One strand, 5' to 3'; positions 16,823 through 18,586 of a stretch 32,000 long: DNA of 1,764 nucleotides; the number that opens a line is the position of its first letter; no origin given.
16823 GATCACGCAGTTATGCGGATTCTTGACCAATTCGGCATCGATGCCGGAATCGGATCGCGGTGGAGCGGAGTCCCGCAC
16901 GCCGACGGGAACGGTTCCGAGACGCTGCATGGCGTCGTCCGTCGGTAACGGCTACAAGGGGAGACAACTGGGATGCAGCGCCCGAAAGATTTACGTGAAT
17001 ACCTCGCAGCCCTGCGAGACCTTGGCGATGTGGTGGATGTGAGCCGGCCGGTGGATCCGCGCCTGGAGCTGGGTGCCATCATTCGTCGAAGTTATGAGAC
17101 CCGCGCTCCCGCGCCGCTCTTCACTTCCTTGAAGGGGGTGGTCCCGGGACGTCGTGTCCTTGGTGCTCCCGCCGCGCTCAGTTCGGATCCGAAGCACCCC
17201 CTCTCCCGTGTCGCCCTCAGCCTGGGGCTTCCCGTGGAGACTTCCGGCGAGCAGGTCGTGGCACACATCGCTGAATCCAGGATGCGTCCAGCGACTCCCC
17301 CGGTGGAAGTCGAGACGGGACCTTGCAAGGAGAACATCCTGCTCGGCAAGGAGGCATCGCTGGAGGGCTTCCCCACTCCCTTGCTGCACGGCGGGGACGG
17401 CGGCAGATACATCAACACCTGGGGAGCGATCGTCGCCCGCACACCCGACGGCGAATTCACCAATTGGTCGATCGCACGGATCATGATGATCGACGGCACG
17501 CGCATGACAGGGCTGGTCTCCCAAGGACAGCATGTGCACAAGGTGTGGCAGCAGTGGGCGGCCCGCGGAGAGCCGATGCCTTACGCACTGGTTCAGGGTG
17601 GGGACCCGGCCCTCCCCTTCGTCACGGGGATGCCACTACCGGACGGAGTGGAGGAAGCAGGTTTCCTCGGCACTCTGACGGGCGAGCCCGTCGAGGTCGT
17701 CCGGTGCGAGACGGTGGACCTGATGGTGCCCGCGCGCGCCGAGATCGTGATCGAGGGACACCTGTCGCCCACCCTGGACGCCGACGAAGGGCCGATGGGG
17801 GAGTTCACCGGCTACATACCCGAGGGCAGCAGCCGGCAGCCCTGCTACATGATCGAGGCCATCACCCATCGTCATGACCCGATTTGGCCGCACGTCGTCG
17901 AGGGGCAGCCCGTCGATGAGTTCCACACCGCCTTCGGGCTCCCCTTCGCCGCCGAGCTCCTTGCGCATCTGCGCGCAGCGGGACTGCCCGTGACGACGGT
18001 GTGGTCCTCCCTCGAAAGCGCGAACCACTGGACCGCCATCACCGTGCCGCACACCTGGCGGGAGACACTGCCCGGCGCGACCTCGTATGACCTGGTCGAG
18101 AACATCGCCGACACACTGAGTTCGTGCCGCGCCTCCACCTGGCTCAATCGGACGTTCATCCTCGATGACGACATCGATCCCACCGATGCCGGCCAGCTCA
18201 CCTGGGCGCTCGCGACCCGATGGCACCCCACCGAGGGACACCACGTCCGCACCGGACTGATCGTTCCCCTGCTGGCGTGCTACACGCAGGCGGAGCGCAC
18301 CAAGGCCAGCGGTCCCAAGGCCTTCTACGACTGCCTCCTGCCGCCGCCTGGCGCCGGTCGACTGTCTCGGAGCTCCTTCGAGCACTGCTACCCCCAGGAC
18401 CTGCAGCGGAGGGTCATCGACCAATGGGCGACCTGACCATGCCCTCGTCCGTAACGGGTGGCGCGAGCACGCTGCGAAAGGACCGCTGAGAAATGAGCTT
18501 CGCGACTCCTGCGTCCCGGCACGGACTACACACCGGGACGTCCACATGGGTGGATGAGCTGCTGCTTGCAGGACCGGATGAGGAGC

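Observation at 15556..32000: Co-directional ~16.5 kb gene set joining a nitrite-forming enzyme pair, two ANL enzymes, a discrete KS/ACP/KR system, UbiX/UbiD, DAHP synthase and a GSA-type aminotransferase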

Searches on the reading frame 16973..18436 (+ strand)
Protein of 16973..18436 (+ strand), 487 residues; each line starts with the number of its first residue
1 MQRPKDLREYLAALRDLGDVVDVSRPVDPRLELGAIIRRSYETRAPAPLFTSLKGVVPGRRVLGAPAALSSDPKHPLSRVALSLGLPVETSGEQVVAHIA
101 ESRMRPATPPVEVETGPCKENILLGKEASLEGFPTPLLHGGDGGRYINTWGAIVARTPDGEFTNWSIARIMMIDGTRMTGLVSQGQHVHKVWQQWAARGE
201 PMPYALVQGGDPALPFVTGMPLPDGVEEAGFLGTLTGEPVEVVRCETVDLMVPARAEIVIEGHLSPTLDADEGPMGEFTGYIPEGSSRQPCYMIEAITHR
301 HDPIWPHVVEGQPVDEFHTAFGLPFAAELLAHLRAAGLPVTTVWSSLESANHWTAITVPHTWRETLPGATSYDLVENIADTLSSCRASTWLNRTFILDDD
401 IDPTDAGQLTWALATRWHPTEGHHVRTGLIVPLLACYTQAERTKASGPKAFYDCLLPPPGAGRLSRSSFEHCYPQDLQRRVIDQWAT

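Call 6: search_protein_families(library=pfam, proteins=[window:16973-18436:+], max_evalue=0.01)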
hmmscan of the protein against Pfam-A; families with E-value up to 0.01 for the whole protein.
window:16973-18436:+ (487 aa): 3 families
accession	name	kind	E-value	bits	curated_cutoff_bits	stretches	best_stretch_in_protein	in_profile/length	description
PF01977.22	UbiD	-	3.2e-63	213.1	23.3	1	112-313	4-206/206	3-octaprenyl-4-hydroxybenzoate carboxy-lyase Rift-related domain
PF20695.2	UbiD_N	-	4.6e-15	55.9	24.3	1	11-97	1-76/78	3-octaprenyl-4-hydroxybenzoate carboxy-lyase N-terminal domain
PF20696.2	UbiD_C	-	2.5e-09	37.7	24.2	1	319-454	2-127/127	3-octaprenyl-4-hydroxybenzoate carboxy-lyase C-terminal domain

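Call 12: find_encoding_contigs(protein=window:16973-18436:+, flank=10000, max_places=6)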
Protein window:16973-18436:+ (487 aa): no gene with exactly this product is on record in the collection.

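Call 19: search_solved_structures(query=window:16973-18436:+, max_evalue=0.00001)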
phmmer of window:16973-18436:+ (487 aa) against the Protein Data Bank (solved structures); distinct sequences matched with E-value up to 0.00001: 40.
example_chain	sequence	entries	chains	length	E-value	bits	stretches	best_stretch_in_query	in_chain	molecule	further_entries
6da6_A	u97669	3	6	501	1.9e-164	551.5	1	1-483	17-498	UbiD-like decarboxylase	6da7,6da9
7abo_C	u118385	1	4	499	5.6e-114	385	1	5-486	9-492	UbiD-like decarboxylase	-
7abn_D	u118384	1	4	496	8.1e-114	384.5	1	5-486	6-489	UbiD-like decarboxylase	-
4ip2_A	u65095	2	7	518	9.5e-114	384.3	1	5-486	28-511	Aromatic Acid Decarboxylase | PA0254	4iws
7nf0_A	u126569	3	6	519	3.4e-96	326.4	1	7-486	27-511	Ferulic acid decarboxylase 1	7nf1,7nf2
7ney_A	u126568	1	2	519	1e-94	321.5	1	7-486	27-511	Ferulic acid decarboxylase 1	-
6r2z_A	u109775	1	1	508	1.4e-93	317.7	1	7-486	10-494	Ferulic acid decarboxylase 1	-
8crd_A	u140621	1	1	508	1.5e-93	317.7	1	7-486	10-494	Ferulic acid decarboxylase 1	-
7nf3_A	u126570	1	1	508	1.6e-93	317.6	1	7-486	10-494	Ferulic acid decarboxylase 1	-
8oeo_A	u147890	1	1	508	1.9e-93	317.3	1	7-486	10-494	Ferulic acid decarboxylase 1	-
4za4_A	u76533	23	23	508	2.2e-93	317.1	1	7-486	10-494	Fdc1 | Putative uncharacterized protein An03g06590 | A niger Fdc1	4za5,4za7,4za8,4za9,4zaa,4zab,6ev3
8oeh_A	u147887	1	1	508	3e-93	316.7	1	7-486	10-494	Ferulic acid decarboxylase 1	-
6tib_AAA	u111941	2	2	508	4.3e-93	316.1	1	7-486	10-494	Ferulic acid decarboxylase 1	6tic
6tie_AAA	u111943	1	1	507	4.3e-93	316.1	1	7-486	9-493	Ferulic acid decarboxylase 1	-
6ev8_A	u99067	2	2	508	5.7e-93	315.7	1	7-486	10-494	Ferulic acid decarboxylase 1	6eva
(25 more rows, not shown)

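Call 44: find_homologous_proteins(query=window:16973-18436:+, max_evalue=1e-50)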
Query window:16973-18436:+ (487 aa): 2102 proteins with E <= 1e-50 among 8000 candidates; the best 120 are listed.
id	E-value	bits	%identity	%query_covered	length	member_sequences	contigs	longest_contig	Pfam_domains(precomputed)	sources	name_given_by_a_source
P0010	0.0e+0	1050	93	100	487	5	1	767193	PF20696.3,PF01977.23,PF20695.3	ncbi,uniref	ncbi:UbiD family decarboxylase [Streptomyces sp. NPDC023998]|uniref:UbiD family decarboxylase n=1 Ta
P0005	4.3e-291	984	86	100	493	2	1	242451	PF20696.3,PF01977.23,PF20695.3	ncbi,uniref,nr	ncbi:UbiD-like decarboxylase [Streptomyces albospinus]|uniref:Pyrrole-2-carboxylic acid decarboxylas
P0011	1.4e-242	824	75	98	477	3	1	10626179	PF20696.3,PF01977.23,PF20695.3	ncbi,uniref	ncbi:UbiD family decarboxylase [Streptomyces sp. NBC_00289]|uniref:UbiD family decarboxylase n=1 Tax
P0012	7.7e-200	683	64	100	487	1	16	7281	PF20696.3,PF01977.23,PF20695.3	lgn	-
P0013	1.5e-197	676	62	100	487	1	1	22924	PF20696.3,PF01977.23,PF20695.3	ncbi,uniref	ncbi:UbiD family decarboxylase [Streptomyces sp. NPDC046909]|uniref:UbiD family decarboxylase n=1 Ta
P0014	2.2e-197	675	63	100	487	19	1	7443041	PF20696.3,PF01977.23,PF20695.3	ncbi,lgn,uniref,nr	ncbi:UbiD family decarboxylase [Streptomyces angustmyceticus]|uniref:UbiD family decarboxylase n=1 T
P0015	3.5e-197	674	62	100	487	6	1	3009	PF20696.3,PF01977.23,PF20695.3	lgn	-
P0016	8.0e-196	670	62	100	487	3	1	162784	PF20696.3,PF01977.23,PF20695.3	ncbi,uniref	ncbi:UbiD family decarboxylase [Streptomyces sp. NPDC057579]|uniref:UbiD family decarboxylase n=1 Ta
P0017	2.1e-195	669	61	100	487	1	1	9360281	PF20696.3,PF01977.23,PF20695.3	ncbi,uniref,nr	ncbi:UbiD family decarboxylase [Streptomyces noursei]|uniref:UbiD family decarboxylase n=1 Tax=Strep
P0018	6.0e-195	667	61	100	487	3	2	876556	PF20696.3,PF01977.23,PF20695.3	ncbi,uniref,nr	ncbi:UbiD family decarboxylase [Streptomyces ochraceiscleroticus]|uniref:Pyrrole-2-carboxylic acid d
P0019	3.1e-194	665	62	99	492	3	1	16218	PF20696.3,PF01977.23,PF20695.3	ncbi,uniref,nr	ncbi:UbiD family decarboxylase [Streptomyces sp. SID685]|uniref:UbiD family decarboxylase n=1 Tax=St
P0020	9.8e-194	663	62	99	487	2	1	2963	PF20696.3,PF01977.23,PF20695.3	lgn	-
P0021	1.7e-193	662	61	100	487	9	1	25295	PF20696.3,PF01977.23,PF20695.3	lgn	-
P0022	2.0e-193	662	61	100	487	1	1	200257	PF20696.3,PF01977.23,PF20695.3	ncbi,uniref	ncbi:UbiD family decarboxylase [Streptomyces sp. NPDC058470]|uniref:UbiD family decarboxylase n=1 Ta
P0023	2.5e-193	662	61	100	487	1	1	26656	PF20696.3,PF01977.23,PF20695.3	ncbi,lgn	ncbi:UbiD family decarboxylase [Streptomyces sp. NPDC002172]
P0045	5.4e-177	608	58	100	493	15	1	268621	PF20696.3,PF01977.23,PF20695.3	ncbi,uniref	ncbi:bagremycin/ferroverdin biosynthesis UbiD family decarboxylase BagN/FevL [Streptomyces sp. 6N223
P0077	5.2e-166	572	54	100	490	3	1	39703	PF20696.3,PF01977.23,PF20695.3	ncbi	ncbi:UbiD family decarboxylase [Streptomyces sp. NPDC002285]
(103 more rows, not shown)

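Call 46: find_encoding_contigs(protein=P0010, flank=10000, max_places=2)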
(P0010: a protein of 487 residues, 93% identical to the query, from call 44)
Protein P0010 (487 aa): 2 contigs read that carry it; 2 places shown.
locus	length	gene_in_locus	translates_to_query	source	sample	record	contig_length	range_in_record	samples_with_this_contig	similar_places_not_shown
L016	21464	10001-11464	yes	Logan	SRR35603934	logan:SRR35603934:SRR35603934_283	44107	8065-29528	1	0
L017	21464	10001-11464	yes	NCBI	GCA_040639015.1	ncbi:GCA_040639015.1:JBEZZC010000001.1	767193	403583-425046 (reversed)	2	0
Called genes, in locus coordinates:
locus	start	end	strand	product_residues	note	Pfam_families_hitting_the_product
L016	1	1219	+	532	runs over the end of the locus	PF07690:MFS_1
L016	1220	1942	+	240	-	PF00440:TetR_N, PF16859:TetR_C_11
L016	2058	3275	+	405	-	PF00561:Abhydrolase_1 (weak), PF12697:Abhydrolase_6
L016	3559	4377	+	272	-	PF00486:Trans_reg_C, PF03704:BTAD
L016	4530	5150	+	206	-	PF01300:Sua5_yciO_yrdC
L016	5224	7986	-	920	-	-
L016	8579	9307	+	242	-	PF00106:adh_short, PF01370:Epimerase (weak), PF13561:adh_short_C2, PF08659:KR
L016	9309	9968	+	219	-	PF02441:Flavoprotein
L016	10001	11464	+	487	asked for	PF20695:UbiD_N, PF01977:UbiD, PF20696:UbiD_C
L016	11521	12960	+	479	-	PF00501:AMP-binding, PF13193:AMP-binding_C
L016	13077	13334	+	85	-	PF00550:PP-binding (weak)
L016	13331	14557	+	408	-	PF00109:ketoacyl-synt, PF02801:Ketoacyl-synt_C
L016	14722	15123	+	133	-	-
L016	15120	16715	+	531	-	PF00501:AMP-binding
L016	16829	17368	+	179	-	-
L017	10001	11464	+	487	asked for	PF20695:UbiD_N, PF01977:UbiD, PF20696:UbiD_C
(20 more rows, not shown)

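Call 47: find_encoding_contigs(protein=P0011, flank=10000, max_places=2)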
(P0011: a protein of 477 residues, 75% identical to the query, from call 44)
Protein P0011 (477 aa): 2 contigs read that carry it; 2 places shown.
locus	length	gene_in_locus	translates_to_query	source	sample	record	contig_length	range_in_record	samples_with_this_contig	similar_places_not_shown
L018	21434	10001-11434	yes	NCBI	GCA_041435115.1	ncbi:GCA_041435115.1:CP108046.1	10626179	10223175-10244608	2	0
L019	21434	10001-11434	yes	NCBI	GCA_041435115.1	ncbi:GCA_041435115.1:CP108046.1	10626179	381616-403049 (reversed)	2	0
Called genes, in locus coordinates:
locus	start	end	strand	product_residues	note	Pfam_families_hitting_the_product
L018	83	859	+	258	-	-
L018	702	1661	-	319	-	PF01609:DDE_Tnp_1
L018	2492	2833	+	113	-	PF11774:Lsr2, PF23359:Lsr2_DNA-bd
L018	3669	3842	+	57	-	PF05016:ParE_toxin (weak)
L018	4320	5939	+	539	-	PF14690:Zn_ribbon_ISL3, PF02796:HTH_7 (faint), PF01610:DDE_Tnp_ISL3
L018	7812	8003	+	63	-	-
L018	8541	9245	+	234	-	PF00106:adh_short, PF01370:Epimerase, PF08659:KR, PF13561:adh_short_C2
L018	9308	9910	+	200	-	PF02441:Flavoprotein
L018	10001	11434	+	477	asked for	PF20695:UbiD_N, PF01977:UbiD, PF20696:UbiD_C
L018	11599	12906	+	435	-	PF00501:AMP-binding, PF13193:AMP-binding_C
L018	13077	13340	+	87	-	-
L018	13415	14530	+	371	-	PF00109:ketoacyl-synt, PF02801:Ketoacyl-synt_C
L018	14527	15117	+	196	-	-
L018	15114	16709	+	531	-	PF00501:AMP-binding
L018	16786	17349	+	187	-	-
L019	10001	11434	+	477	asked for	PF20695:UbiD_N, PF01977:UbiD, PF20696:UbiD_C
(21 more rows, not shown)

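Call 57: find_encoding_contigs(protein=P0014, flank=10000, max_places=1)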
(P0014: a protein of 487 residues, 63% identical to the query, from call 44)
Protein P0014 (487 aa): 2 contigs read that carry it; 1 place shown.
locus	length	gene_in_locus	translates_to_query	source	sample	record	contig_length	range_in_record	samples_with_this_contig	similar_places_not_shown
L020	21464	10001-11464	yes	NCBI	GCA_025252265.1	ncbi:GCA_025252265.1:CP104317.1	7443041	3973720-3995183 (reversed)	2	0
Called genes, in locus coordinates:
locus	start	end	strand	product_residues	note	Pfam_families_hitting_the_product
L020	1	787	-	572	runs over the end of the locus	PF00881:Nitroreductase (weak)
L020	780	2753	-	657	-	-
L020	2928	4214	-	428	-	PF14361:RsbRD_N, PF17853:GGDEF_2, PF13556:HTH_30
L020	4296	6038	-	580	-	PF00890:FAD_binding_2 (faint), PF01266:DAO (weak), PF01494:FAD_binding_3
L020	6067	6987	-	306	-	PF00903:Glyoxalase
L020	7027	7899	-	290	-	PF01557:FAA_hydrolase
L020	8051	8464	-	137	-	PF13924:Lipocalin_5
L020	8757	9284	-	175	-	PF01047:MarR, PF12802:MarR_2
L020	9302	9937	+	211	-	PF02441:Flavoprotein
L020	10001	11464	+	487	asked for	PF20695:UbiD_N, PF01977:UbiD, PF20696:UbiD_C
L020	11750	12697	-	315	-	PF22564:HAAS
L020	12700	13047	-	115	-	PF03551:PadR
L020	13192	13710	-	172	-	PF04978:MST, PF12867:DinB_2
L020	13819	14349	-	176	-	PF09335:VTT_dom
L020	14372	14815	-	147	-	-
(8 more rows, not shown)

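Call 58: find_encoding_contigs(protein=P0045, flank=10000, max_places=1)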
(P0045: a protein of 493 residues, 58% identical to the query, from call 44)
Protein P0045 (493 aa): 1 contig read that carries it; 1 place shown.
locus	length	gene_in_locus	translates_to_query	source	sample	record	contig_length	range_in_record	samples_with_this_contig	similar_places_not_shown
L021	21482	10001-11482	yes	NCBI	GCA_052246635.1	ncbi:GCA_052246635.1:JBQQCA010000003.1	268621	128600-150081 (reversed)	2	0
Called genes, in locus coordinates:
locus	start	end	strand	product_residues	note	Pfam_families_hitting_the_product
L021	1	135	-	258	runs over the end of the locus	PF12679:ABC2_membrane_2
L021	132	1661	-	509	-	PF12679:ABC2_membrane_2 (weak)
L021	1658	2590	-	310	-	PF00005:ABC_tran, PF13304:AAA_21 (weak)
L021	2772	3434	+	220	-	PF00072:Response_reg, PF00486:Trans_reg_C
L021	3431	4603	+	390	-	PF00672:HAMP, PF00512:HisKA, PF13581:HATPase_c_2 (faint), PF02518:HATPase_c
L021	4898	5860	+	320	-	PF02156:Glyco_hydro_26 (weak)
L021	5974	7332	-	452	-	PF07690:MFS_1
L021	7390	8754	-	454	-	PF01565:FAD_binding_4, PF08031:BBE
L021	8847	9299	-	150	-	PF01047:MarR, PF12802:MarR_2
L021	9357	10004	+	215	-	PF02441:Flavoprotein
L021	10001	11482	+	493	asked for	PF20695:UbiD_N, PF01977:UbiD, PF20696:UbiD_C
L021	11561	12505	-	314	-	PF00486:Trans_reg_C, PF03704:BTAD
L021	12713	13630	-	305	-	PF00264:Tyrosinase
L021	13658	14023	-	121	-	PF10518:TAT_signal (weak), PF06236:MelC1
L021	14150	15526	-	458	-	PF01565:FAD_binding_4, PF08031:BBE (weak)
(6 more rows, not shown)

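Call 63: search_protein_families(library=ncbifam, proteins=[window:16973-18436:+], max_evalue=0.00001)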
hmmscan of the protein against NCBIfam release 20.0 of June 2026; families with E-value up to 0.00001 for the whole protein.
window:16973-18436:+ (487 aa): 7 families
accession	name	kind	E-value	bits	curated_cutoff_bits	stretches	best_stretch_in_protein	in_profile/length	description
NF041219.1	BagN_FevL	exception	4.9e-200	665.3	1000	1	3-486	16-501/502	bagremycin/ferroverdin biosynthesis UbiD family decarboxylase BagN/FevL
TIGR00148.1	TIGR00148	subfamily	3.9e-80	269.7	244.85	1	7-425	1-409/438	UbiD family decarboxylase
TIGR02723.1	phenyl_P_alpha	equivalog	2.3e-66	224.4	564.6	1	3-486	6-477/485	phenylphosphate carboxylase subunit alpha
NF041204.1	VdcC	exception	1.9e-53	181.6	650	1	5-421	2-405/467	non-oxidative hydroxyarylic acid decarboxylases subunit C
TIGR03701.1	mena_SCO4490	equivalog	2.7e-43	148.3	495.9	1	9-316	1-313/433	menaquinone biosynthesis decarboxylase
TIGR02724.1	phenyl_P_beta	equivalog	1.5e-39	135.6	468.95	1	6-432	2-418/472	phenylphosphate carboxylase subunit beta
NF008175.0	PRK10922.1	equivalog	3e-37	128.3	788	1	5-420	7-424/497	4-hydroxy-3-polyprenylbenzoate decarboxylase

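Call 76: list_cluster_members(proteins=[window:16973-18436:+, window:22091-23686:+, window:28607-30082:+, window:18493-19926:+, window:26459-28594:+, window:20296-21522:+])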
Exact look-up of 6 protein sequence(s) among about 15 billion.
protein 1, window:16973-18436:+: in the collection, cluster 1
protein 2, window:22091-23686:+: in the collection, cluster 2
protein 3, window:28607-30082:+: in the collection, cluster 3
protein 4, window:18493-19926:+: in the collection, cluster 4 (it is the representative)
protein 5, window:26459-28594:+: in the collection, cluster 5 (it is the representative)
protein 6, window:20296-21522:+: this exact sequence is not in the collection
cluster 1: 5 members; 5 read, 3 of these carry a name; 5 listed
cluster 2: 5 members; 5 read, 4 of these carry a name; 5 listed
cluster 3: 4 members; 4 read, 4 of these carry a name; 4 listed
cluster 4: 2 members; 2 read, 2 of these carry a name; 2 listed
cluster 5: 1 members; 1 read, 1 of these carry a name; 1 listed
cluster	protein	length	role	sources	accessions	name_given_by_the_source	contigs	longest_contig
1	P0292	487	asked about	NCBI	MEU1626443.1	UbiD family decarboxylase [Streptomyces sp. NPDC020096]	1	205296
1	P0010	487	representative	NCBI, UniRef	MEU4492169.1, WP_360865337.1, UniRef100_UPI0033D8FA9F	UbiD family decarboxylase [Streptomyces sp. NPDC023998] | UbiD family decarboxylase n=1 Tax=Streptomyces sp. NPDC023998 TaxID=3154597 ...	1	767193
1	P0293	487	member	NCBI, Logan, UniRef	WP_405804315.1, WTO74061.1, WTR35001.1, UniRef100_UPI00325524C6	UbiD family decarboxylase [Streptomyces sp. NBC_00210] | UbiD family decarboxylase n=1 Tax=unclassified Streptomyces TaxID=2593676 ...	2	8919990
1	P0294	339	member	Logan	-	-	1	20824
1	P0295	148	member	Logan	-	-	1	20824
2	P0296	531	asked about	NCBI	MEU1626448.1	class I adenylate-forming enzyme family protein [Streptomyces sp. NPDC020096]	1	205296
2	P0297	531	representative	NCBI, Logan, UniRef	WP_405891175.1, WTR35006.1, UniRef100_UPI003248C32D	acyl--CoA ligase [Streptomyces sp. NBC_00133] | class I adenylate-forming enzyme family protein n=1 Tax=Streptomyces sp. NBC_00133 ...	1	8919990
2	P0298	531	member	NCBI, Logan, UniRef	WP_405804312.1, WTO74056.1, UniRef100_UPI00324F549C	acyl--CoA ligase [Streptomyces sp. NBC_00210] | class I adenylate-forming enzyme family protein n=1 Tax=Streptomyces sp. NBC_00210 ...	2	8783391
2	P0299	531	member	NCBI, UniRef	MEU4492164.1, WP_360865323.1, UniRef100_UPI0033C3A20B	class I adenylate-forming enzyme family protein [Streptomyces sp. NPDC023998] | class I adenylate-forming enzyme family protein n=1 Tax=Streptomyces sp. NPDC023998 ...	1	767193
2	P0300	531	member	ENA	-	-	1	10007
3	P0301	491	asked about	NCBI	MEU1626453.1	adenylosuccinate lyase family protein [Streptomyces sp. NPDC020096]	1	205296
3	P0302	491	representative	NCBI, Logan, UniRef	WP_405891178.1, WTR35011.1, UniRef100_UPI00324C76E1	lyase family protein [Streptomyces sp. NBC_00133] | lyase family protein n=1 Tax=Streptomyces sp. NBC_00133 TaxID=2903624 RepID=UPI00324C76E1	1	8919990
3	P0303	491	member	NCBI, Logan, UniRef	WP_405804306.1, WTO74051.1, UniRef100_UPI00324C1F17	lyase family protein [Streptomyces sp. NBC_00210] | lyase family protein n=1 Tax=Streptomyces sp. NBC_00210 TaxID=2903636 RepID=UPI00324C1F17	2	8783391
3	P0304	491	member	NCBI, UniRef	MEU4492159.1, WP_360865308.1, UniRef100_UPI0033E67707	lyase family protein [Streptomyces sp. NPDC023998] | lyase family protein n=1 Tax=Streptomyces sp. NPDC023998 TaxID=3154597 RepID=UPI0033E67707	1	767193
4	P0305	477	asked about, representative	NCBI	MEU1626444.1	fatty acid--CoA ligase family protein [Streptomyces sp. NPDC020096]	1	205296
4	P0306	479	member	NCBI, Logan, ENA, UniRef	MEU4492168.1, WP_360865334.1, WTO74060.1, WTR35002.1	fatty acid--CoA ligase family protein [Streptomyces sp. NBC_00210] | class I adenylate-forming enzyme family protein n=1 Tax=unclassified Streptomyces ...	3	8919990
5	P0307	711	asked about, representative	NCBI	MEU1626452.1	FAD/NAD(P)-binding protein [Streptomyces sp. NPDC020096]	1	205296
